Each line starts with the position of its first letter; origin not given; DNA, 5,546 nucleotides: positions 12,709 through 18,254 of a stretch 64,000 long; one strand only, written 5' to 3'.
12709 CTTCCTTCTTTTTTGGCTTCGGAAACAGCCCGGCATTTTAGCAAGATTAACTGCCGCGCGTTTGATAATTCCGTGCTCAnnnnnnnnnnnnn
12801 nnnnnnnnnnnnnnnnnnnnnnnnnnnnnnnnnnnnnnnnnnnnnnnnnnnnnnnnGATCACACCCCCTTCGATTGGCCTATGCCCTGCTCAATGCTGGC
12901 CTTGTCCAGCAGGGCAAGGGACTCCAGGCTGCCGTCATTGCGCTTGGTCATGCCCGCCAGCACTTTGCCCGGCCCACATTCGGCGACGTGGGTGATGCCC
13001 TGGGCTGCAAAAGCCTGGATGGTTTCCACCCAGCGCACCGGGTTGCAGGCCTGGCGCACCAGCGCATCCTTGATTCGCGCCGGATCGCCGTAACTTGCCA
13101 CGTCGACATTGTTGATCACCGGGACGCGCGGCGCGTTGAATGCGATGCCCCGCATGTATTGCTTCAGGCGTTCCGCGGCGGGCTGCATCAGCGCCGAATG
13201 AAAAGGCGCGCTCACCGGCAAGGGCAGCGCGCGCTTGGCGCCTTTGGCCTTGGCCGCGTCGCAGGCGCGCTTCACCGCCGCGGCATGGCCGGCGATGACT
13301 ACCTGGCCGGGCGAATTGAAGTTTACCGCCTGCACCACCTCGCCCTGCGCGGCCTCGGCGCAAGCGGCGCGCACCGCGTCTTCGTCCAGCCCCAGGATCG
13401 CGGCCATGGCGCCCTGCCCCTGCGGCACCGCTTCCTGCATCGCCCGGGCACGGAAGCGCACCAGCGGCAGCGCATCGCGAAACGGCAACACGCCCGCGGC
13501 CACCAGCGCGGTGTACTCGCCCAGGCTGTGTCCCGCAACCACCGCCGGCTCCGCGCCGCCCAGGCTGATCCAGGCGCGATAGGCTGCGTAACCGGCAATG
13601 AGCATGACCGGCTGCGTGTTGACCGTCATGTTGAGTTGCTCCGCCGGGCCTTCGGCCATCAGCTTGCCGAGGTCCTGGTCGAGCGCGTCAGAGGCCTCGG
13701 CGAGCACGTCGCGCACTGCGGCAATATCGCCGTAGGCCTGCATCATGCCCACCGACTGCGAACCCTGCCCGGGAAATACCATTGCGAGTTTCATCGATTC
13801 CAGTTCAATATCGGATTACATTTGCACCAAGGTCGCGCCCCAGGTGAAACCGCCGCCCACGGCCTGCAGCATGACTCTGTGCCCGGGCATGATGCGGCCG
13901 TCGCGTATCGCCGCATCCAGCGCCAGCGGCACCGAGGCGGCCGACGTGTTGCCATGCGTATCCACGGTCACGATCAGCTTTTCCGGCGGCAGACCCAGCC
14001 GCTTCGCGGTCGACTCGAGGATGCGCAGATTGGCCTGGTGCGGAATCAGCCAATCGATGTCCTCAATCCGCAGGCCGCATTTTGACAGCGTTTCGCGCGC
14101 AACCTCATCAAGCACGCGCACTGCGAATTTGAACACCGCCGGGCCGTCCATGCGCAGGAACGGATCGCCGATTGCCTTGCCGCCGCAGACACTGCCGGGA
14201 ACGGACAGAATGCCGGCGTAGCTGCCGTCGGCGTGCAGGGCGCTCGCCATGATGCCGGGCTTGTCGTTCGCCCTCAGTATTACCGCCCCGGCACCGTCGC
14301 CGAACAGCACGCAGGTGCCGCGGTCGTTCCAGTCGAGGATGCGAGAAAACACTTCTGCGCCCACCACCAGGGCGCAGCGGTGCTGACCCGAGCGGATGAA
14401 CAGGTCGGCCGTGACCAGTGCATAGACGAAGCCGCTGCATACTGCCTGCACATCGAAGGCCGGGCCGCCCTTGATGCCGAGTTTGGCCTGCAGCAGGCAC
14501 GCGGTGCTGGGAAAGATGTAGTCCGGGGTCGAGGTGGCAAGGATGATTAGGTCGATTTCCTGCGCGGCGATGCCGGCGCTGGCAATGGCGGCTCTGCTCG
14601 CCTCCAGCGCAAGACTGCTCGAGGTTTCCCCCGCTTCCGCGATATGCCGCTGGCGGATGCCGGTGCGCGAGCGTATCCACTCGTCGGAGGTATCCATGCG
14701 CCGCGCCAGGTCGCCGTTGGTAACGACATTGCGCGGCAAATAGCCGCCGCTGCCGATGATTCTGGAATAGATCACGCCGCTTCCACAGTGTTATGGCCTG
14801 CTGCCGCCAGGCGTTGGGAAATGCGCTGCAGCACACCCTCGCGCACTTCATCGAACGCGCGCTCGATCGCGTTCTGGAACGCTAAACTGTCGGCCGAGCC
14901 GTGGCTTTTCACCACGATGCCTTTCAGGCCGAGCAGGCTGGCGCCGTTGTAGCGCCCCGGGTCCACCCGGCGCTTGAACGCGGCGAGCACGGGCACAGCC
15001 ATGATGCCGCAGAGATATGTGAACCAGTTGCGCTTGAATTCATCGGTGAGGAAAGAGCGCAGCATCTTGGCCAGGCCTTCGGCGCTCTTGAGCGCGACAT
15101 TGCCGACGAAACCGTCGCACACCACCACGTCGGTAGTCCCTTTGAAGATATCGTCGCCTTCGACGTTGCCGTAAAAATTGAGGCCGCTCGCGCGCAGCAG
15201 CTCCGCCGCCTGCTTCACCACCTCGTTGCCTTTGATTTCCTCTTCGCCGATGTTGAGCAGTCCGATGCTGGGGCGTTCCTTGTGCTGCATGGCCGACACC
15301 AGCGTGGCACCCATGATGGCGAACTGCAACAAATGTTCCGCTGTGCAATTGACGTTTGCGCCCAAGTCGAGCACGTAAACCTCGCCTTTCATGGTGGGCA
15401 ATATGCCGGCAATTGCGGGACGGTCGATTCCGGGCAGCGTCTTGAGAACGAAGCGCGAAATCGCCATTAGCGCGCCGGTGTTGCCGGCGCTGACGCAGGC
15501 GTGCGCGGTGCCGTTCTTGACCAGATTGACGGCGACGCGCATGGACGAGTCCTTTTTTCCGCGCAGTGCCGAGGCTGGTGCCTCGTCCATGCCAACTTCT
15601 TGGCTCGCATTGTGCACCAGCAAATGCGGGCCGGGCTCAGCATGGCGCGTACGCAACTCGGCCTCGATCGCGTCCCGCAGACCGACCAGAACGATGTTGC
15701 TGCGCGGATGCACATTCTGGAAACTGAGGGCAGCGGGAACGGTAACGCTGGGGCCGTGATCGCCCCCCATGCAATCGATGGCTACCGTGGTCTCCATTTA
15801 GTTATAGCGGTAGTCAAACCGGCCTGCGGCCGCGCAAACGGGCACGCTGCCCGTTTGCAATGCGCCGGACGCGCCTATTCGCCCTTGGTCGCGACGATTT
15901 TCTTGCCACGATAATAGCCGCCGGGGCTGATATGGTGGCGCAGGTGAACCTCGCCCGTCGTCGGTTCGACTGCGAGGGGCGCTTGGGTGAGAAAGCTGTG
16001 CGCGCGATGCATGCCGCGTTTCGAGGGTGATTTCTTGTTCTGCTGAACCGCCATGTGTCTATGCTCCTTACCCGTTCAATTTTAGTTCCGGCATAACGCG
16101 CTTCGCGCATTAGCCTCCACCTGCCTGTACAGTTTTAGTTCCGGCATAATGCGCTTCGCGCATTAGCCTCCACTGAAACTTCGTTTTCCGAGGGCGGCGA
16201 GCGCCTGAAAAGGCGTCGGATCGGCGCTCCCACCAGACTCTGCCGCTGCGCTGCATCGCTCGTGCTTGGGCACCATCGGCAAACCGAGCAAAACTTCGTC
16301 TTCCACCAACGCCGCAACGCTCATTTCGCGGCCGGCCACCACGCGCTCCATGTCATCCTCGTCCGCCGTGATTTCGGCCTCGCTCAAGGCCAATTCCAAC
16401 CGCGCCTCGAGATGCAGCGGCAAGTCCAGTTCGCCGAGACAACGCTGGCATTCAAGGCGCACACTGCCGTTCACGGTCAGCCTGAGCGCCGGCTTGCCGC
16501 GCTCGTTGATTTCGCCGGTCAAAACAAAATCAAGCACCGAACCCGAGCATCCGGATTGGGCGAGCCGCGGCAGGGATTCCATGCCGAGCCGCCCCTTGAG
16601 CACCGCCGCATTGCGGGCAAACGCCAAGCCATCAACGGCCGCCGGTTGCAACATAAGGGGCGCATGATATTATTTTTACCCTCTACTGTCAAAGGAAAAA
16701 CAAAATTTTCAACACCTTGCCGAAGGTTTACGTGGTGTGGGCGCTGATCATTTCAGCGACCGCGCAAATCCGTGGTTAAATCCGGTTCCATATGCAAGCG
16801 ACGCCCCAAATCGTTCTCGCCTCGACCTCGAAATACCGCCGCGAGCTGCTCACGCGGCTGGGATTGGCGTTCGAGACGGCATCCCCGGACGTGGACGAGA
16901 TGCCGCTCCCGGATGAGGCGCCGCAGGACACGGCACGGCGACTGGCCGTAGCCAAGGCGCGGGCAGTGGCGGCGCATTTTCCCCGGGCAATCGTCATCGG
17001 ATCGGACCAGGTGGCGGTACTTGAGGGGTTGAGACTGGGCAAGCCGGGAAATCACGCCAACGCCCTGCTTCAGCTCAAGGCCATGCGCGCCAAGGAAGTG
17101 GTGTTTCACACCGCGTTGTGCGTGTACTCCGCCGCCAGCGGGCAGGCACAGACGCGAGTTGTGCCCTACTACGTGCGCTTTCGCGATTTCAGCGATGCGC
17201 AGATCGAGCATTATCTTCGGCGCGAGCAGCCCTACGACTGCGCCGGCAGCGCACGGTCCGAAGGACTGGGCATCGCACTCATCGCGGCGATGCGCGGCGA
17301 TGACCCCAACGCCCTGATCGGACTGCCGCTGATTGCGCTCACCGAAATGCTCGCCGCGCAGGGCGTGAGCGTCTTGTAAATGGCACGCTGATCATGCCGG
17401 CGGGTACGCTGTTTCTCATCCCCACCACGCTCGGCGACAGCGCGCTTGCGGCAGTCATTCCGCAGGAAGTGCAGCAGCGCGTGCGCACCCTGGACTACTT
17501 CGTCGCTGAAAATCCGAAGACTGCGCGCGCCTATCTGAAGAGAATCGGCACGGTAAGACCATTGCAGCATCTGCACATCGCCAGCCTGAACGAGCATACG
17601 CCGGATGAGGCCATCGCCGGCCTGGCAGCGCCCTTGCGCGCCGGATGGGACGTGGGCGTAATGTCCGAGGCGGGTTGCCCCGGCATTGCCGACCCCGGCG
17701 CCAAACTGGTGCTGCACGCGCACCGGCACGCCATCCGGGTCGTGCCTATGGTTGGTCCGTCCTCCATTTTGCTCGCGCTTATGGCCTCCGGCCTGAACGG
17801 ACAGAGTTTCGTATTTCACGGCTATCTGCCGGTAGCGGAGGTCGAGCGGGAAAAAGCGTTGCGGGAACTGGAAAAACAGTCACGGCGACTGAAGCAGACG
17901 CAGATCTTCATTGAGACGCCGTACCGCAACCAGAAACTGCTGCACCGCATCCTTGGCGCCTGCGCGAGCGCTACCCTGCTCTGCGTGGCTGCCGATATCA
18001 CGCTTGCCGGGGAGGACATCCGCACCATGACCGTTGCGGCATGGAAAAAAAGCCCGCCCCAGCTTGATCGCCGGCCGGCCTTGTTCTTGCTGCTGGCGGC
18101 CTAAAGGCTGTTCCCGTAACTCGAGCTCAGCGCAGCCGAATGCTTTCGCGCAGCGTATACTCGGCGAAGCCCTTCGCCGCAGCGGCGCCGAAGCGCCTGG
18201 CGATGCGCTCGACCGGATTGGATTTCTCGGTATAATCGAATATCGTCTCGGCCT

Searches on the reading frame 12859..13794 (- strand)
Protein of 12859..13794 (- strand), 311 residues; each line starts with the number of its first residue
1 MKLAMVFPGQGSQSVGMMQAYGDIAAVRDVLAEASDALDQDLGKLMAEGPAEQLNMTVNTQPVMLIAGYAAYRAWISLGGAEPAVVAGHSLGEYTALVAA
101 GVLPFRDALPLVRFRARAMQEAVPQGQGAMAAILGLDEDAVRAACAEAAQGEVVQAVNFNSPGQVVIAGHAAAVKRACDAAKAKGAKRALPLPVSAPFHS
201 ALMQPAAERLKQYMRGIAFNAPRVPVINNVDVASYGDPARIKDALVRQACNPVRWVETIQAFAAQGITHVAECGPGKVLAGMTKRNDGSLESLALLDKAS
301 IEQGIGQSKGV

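Call 3: find_encoding_contigs(protein=window:12859-13794:-, flank=4000, max_places=10)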
Protein window:12859-13794:- (311 aa): no gene with exactly this product is on record in the collection.

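Call 4: find_related_loci(query=window:12862-13794:-, collection=genome_contigs, flank=4000)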
Query window:12862-13794:- (311 aa) in genome_contigs; peptide patterns used: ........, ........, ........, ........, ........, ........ (x = any residue, [..] = any of these).
311 stretches matched a pattern; 156 encode a relative of the query (tblastn E <= 1e-3); the best 80 are kept; 80 distinct loci.
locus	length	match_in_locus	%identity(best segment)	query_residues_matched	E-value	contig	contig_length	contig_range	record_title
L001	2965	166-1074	91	1-303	0e+0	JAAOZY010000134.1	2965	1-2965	MAG: Betaproteobacteria bacterium isolate AHI8 k141_334466, whole genome shotgun sequence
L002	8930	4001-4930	91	1-310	0e+0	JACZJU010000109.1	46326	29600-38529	MAG: Burkholderiales bacterium isolate MAG27 betaproteobacteria_2_contig_374058, whole genome shotgun sequence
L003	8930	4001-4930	90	1-310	3e-180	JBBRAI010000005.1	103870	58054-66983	MAG: Burkholderiales bacterium isolate Co_metawrap_2285 Cmw_2285_k141_22691597_length_103870_cov_20.9992, whole genome s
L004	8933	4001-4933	90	1-311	1e-179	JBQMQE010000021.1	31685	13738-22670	MAG: Burkholderiales bacterium isolate SAF384-004 bin5.fa-21, whole genome shotgun sequence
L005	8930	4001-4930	90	1-310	6e-179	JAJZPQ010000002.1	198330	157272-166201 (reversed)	MAG: Proteobacteria bacterium isolate SKS1.bin129 NODE_64_length_198330_cov_5.707426, whole genome shotgun sequence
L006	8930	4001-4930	90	1-310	6e-179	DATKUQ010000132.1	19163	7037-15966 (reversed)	MAG TPA_asm: Burkholderiales bacterium isolate SMAG_U14111 k141_998208, whole genome shotgun sequence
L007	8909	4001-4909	88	1-303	4e-177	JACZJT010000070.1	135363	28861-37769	MAG: Burkholderiales bacterium isolate MAG26 betaproteobacteria_1_contig_1474101, whole genome shotgun sequence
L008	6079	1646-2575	93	1-310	8e-178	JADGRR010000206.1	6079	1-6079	MAG: Burkholderiales bacterium isolate Chersky.17_31 contig-100_6365, whole genome shotgun sequence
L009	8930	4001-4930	91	1-310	2e-174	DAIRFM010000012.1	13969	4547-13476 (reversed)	MAG TPA_asm: Burkholderiales bacterium isolate CTOTU25324 NODE_314_length_13969_cov_9.160270, whole genome shotgun seque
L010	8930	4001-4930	87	1-310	4e-173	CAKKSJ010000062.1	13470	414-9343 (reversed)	Burkholderiales bacterium isolate Hainich-H52-bin064-1 genome assembly, contig: H52-bin064_1_Hain_H52_02um_R2_3208_lengt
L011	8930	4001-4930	90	1-310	6e-173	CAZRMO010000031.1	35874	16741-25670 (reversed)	MAG TPA_asm: uncultured Enterobacteriaceae bacterium isolate binchicken_co224_260 genome assembly, contig: NODE_942_leng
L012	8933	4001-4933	90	1-311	8e-172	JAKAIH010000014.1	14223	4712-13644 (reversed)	MAG: Proteobacteria bacterium isolate WY3.bin19 NODE_7542_length_14223_cov_2.415863, whole genome shotgun sequence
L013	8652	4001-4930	90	1-310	1e-171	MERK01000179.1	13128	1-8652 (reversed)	MAG: Betaproteobacteria bacterium RIFCSPLOWO2_12_FULL_64_23 rifcsplowo2_12_scaffold_6409, whole genome shotgun sequence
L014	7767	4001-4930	88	1-310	3e-171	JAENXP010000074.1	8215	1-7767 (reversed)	MAG: Burkholderiales bacterium isolate 14_8_m_bin33 k141_357273_length_8215_cov_15.0861, whole genome shotgun sequence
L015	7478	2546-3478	91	1-311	2e-170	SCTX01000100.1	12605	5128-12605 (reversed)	MAG: Betaproteobacteria bacterium isolate FW602_bin.10 FW602_bin.10-78375, whole genome shotgun sequence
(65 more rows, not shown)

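Call 33: find_homologous_proteins(query=window:12862-13794:-, max_evalue=1e-100)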
Query window:12862-13794:- (311 aa): 7931 proteins with E <= 1e-100 among 8000 candidates; the best 120 are listed.
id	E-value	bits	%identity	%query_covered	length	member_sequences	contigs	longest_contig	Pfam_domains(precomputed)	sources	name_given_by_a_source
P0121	7.8e-183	624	94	100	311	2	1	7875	PF00698.27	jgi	-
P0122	1.5e-182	623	94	100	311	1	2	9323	PF00698.27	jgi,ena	jgi:[acyl-carrier-protein] S-malonyltransferase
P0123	1.4e-181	620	94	100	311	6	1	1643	PF00698.27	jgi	jgi:[acyl-carrier-protein] S-malonyltransferase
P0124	4.5e-181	618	93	100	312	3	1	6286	PF00698.27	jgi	-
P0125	1.2e-180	617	93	100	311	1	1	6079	PF00698.27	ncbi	-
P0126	1.7e-180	617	93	99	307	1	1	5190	PF00698.27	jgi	jgi:[acyl-carrier-protein] S-malonyltransferase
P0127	2.1e-180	616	93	100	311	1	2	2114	PF00698.27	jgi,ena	-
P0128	5.1e-180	615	93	100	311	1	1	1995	PF00698.27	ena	-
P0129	5.5e-180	615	94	99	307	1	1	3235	PF00698.27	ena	-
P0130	7.6e-180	614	92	100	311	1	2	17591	PF00698.27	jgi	jgi:[acyl-carrier-protein] S-malonyltransferase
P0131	8.2e-180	614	92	100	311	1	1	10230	PF00698.27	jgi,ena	-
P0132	1.7e-179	613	93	100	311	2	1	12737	PF00698.27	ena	-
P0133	1.8e-179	613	93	100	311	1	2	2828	PF00698.27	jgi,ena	-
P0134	2.7e-179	613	93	99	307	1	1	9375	PF00698.27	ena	-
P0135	2.9e-179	613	93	100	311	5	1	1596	PF00698.27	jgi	-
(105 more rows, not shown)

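Call 34: find_encoding_contigs(protein=P0121, flank=6000, max_places=3)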
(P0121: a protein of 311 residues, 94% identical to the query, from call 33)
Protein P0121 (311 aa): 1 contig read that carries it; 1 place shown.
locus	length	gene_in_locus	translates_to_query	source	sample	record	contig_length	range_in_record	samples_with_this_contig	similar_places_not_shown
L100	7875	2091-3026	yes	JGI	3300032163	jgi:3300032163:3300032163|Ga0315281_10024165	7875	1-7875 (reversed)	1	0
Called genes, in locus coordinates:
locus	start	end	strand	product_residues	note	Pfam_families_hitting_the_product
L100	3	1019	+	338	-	?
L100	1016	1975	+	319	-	PF00108:Thiolase_N, PF08545:ACP_syn_III, PF08541:ACP_syn_III_C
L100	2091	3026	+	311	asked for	PF00698:Acyl_transf_1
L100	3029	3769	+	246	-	PF00106:adh_short, PF08659:KR, PF23441:SDR (faint), PF13561:adh_short_C2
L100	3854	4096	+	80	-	PF23297:ACP_SdgA_C (weak), PF14573:PP-binding_2 (weak), PF00550:PP-binding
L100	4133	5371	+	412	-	PF00109:ketoacyl-synt, PF02801:Ketoacyl-synt_C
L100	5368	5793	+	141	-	PF07254:Cpta_toxin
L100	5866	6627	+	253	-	PF07638:Sigma70_ECF (weak), PF04542:Sigma70_r2, PF04545:Sigma70_r4, PF08281:Sigma70_r4_2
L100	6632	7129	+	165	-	PF03872:RseA_N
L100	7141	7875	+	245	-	?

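Call 35: find_encoding_contigs(protein=P0122, flank=6000, max_places=3)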
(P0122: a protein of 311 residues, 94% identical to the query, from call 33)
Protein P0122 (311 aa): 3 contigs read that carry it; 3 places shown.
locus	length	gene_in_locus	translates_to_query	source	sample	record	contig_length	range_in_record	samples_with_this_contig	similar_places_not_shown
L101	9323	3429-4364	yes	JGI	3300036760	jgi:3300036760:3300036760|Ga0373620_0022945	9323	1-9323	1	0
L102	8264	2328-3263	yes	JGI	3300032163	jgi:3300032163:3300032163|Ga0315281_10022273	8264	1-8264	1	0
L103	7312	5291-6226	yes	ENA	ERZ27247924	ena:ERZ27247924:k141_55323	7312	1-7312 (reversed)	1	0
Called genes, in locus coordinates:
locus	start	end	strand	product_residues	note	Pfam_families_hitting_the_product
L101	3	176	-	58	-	?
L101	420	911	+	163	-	PF02620:YceD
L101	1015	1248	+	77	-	PF01783:Ribosomal_L32p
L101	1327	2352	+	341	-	PF02504:FA_synthesis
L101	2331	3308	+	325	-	PF00108:Thiolase_N, PF08545:ACP_syn_III, PF08541:ACP_syn_III_C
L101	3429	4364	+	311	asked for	PF00698:Acyl_transf_1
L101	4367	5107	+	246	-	PF00106:adh_short, PF08659:KR, PF13561:adh_short_C2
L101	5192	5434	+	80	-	PF14573:PP-binding_2 (weak), PF23297:ACP_SdgA_C (weak), PF00550:PP-binding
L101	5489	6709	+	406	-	PF00109:ketoacyl-synt, PF02801:Ketoacyl-synt_C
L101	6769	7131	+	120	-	PF07254:Cpta_toxin (weak)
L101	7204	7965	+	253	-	PF07638:Sigma70_ECF (weak), PF04542:Sigma70_r2, PF04545:Sigma70_r4, PF08281:Sigma70_r4_2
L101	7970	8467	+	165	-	PF03872:RseA_N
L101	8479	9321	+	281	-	?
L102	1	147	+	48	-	?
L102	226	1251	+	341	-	PF02504:FA_synthesis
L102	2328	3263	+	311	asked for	PF00698:Acyl_transf_1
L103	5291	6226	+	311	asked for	PF00698:Acyl_transf_1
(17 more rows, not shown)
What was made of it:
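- Tried and rejected: Its contigs carry intact fabG (calls 33-35).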

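Call 42: search_protein_families(library=ncbifam, proteins=[window:12862-13794:-], max_evalue=1)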
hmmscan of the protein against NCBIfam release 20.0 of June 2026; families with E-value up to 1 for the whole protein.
window:12862-13794:- (311 aa): 8 families
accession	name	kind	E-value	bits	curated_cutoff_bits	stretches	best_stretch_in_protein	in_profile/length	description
TIGR00128.1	fabD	equivalog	4.2e-104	348.1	260.9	1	1-285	1-285/290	ACP S-malonyltransferase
TIGR03131.1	malonate_mdcH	equivalog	3.5e-72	243.4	297.9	1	3-298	1-287/297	malonate decarboxylase subunit epsilon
NF045894.1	PKS_plus_SDR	equivalog_domain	5.1e-50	170.2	1740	1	2-286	531-814/1515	type I polyketide synthase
TIGR02813.1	omega_3_PfaA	subfamily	1e-31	108.7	1010.1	1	52-284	645-877/2582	polyketide-type polyunsaturated fatty acid synthase PfaA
NF037941.1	PKS_NbtC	equivalog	1.1e-20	73.2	1150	1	2-215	96-308/1027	nocobactin polyketide synthase NbtC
NF037940.1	PKS_MbtD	equivalog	1.2e-19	69.9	1150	1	3-272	92-359/978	mycobactin polyketide synthase MbtD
NF040607.1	mycolic_Pks13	equivalog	2.8e-16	58.2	2100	1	5-278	667-945/1680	polyketide synthase Pks13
NF041183.1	Pks2_ls1_myc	equivalog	1.5e-12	45.3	2400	1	6-292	536-819/2086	sulfolipid-1 biosynthesis phthioceranic/hydroxyphthioceranic acid synthase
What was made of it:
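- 12859..13794 (-): fabD, intact. TIGR00128 348 bits against cut-off 261 (call 42).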

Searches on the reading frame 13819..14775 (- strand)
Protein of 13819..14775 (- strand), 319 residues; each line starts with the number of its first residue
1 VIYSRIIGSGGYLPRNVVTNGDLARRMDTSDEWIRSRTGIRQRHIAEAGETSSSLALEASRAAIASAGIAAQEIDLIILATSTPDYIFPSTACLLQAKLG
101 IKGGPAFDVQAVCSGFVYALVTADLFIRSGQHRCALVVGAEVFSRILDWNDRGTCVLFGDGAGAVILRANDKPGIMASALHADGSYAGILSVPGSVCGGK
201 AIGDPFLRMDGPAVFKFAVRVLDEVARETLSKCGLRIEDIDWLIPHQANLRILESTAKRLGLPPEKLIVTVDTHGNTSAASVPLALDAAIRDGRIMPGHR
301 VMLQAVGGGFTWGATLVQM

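Call 42: search_protein_families(library=ncbifam, proteins=[window:13819-14775:-], max_evalue=1)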
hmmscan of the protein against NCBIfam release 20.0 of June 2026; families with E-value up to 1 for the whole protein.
window:13819-14775:- (319 aa): 35 families (the best 25 are shown)
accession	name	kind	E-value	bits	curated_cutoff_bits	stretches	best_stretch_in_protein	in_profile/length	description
NF006829.0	PRK09352.1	subfamily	5e-137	456.2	249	1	2-319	3-321/322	beta-ketoacyl-ACP synthase 3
TIGR00747.1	fabH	subfamily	1.1e-125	419.1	292.1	1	3-319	2-322/322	beta-ketoacyl-ACP synthase III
NF004623.0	PRK05963.1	equivalog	1.1e-83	281.3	437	1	3-318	5-327/328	beta-ketoacyl-ACP synthase III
NF005541.0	PRK07204.1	equivalog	3.3e-65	220.6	402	1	3-316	4-326/329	beta-ketoacyl-ACP synthase III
NF005308.0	PRK06840.1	equivalog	3.6e-42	144.6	315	1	6-318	7-334/339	3-oxoacyl-ACP synthase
NF005703.0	PRK07515.1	equivalog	2.3e-37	128.8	304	1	50-318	94-371/373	beta-ketoacyl-ACP synthase III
NF006720.0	PRK09258.1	equivalog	6.1e-35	121.1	285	2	23-146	32-156/338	3-oxoacyl-ACP synthase III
NF009519.0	PRK12880.1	equivalog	1.3e-28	100.4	436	2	38-193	46-200/353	beta-ketoacyl-ACP synthase III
NF003274.0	PRK04262.1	equivalog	4.1e-25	88.5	244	2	6-142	5-142/347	hydroxymethylglutaryl-CoA synthase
NF005293.2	PRK06816.1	subfamily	9.2e-19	67.7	450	2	34-148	38-157/378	StlD/DarB family beta-ketosynthase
TIGR00748.1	HMG_CoA_syn_Arc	equivalog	2.1e-16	60.1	353.35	1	6-310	4-298/345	hydroxymethylglutaryl-CoA synthase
NF053539.1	resorcinol_DarB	exception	8.9e-15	54.7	550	2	49-148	60-158/377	dialkylresorcinol biosynthesis protein DarB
NF042429.2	DHPHCoAsyn_DpgA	equivalog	5.6e-11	42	425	2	50-173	68-196/350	3,5-dihydroxyphenylacetyl-CoA synthase DpgA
NF005704.0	PRK07516.1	subfamily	1.6e-10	40.5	412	1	50-144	20-116/389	thiolase domain-containing protein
NF004720.0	PRK06064.1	subfamily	1.9e-08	33.5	420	1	48-143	17-115/389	thiolase domain-containing protein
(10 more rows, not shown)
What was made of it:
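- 13816..14775 (-): fabH, intact. TIGR00747 419 bits against cut-off 292 (call 42).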

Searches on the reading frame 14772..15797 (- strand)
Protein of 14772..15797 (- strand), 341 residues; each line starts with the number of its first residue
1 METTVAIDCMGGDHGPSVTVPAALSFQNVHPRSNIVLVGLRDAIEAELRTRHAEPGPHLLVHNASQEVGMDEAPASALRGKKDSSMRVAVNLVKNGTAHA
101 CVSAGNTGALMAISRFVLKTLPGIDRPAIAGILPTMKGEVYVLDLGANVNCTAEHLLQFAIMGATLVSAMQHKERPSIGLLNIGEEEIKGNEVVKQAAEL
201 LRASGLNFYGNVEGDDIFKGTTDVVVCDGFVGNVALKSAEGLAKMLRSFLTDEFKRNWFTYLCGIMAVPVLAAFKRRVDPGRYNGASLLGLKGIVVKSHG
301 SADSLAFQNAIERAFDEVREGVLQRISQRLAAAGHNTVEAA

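Call 15: find_encoding_contigs(protein=window:14772-15797:-, flank=6000, max_places=10)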
Protein window:14772-15797:- (341 aa): no gene with exactly this product is on record in the collection.

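Call 42: search_protein_families(library=ncbifam, proteins=[window:14775-15797:-], max_evalue=1)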
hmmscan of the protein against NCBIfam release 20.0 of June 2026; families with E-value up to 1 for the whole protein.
window:14775-15797:- (341 aa): 5 families
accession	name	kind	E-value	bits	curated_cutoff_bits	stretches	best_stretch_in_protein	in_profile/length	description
TIGR00182.1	plsX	equivalog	9e-111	370.2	243.4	1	5-332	3-329/337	phosphate acyltransferase PlsX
NF010419.0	PRK13845.1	equivalog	1.6e-66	225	729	1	5-328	100-431/440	putative glycerol-3-phosphate acyltransferase PlsX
NF010420.0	PRK13846.1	equivalog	1.5e-57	195.3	536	1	1-330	1-315/316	phosphate acyltransferase PlsX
NF040747.1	reduct_C_alpha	equivalog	1.7e-06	27.3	350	1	153-237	135-223/380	glycine/sarcosine/betaine reductase complex component C subunit alpha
NF007233.1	PRK09653.1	subfamily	0.023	14.2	310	1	85-183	102-200/319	phosphotransacetylase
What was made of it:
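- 14772..15797 (-): plsX, intact. TIGR00182 370 bits against cut-off 243 (call 42).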

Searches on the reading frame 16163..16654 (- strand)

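Call 29: search_protein_families(library=pfam, proteins=[window:16163-16654:-])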
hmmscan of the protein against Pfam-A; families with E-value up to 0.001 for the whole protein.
window:16163-16654:- (163 aa): 1 family
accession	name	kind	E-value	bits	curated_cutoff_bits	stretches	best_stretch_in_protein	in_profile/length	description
PF02620.22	YceD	-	5.4e-16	59.2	33.2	1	57-141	1-92/119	Large ribosomal RNA subunit accumulation protein YceD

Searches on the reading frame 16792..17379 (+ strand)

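Call 29: search_protein_families(library=pfam, proteins=[window:16792-17379:+])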
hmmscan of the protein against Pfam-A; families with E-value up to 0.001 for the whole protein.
window:16792-17379:+ (195 aa): 1 family
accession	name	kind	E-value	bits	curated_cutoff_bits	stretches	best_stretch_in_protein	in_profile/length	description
PF02545.19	Maf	-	1e-50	172.5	27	1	6-188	1-185/187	Maf-like protein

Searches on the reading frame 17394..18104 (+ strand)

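Call 29: search_protein_families(library=pfam, proteins=[window:17394-18104:+])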
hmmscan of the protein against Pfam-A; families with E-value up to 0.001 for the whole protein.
window:17394-18104:+ (236 aa): 1 family
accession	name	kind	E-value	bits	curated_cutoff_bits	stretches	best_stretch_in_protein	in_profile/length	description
PF00590.25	TP_methylase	-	4.9e-09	36.9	27.8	1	25-215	18-209/212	Tetrapyrrole (Corrin/Porphyrin) Methylases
